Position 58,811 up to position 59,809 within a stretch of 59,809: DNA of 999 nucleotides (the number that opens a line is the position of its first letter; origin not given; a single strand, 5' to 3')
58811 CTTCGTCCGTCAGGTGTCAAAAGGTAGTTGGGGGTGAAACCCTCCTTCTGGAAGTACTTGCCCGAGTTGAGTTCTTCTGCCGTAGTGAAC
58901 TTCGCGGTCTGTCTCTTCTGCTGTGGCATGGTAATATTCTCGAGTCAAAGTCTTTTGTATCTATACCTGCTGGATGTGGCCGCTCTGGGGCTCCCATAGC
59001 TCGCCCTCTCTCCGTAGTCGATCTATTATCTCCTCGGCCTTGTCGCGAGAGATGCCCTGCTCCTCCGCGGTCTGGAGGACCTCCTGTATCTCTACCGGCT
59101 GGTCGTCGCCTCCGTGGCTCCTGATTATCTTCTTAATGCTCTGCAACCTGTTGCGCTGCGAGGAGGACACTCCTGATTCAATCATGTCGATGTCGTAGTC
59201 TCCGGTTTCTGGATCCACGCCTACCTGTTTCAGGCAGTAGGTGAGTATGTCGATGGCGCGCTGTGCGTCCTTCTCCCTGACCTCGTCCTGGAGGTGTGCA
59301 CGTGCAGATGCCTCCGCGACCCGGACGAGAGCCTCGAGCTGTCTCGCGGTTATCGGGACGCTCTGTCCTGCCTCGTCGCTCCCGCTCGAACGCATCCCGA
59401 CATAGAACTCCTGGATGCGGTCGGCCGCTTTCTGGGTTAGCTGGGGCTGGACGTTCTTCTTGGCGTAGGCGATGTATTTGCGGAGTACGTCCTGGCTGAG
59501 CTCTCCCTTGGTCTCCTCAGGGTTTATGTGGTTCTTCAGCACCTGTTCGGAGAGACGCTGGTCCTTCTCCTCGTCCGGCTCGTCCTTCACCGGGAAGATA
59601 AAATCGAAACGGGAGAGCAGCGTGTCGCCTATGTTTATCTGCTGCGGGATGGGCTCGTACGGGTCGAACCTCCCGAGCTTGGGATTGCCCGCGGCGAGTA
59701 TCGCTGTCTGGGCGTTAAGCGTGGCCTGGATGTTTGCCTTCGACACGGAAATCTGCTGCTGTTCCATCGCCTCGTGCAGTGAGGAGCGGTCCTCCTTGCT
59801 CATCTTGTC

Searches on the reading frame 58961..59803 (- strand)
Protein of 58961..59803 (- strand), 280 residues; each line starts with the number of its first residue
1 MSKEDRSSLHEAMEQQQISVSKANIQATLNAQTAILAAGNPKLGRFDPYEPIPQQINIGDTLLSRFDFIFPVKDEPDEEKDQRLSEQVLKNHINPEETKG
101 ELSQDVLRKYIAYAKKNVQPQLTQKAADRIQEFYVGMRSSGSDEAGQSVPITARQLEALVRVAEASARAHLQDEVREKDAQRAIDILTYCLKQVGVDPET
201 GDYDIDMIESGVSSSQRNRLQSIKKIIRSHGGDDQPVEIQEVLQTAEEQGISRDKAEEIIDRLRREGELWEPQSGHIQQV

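Call 48: search_protein_families(library=pfam, proteins=[window:58961-59803:-], max_evalue=0.01)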
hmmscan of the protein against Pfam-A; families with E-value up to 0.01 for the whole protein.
window:58961-59803:- (280 aa): 5 families
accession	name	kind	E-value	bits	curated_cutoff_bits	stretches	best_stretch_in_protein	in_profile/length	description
PF00493.29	MCM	-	2.9e-35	121.8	23.3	1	1-92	133-224/224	MCM P-loop domain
PF17855.7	MCM_lid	-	8.4e-29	100.3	27.4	1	105-190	1-86/87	MCM AAA-lid domain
PF21120.3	MCM_WH_arc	-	4.8e-06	26.9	26.1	1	232-277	18-62/63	Archaeal MCM, winged-helix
PF22798.2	DUF5817_CT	-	5.7e-06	26.5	29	1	235-271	12-47/54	DUF5817, C-terminal domain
PF04157.22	EAP30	-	0.0086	16.3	26.8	0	161-270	115-216/219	EAP30/Vps36 family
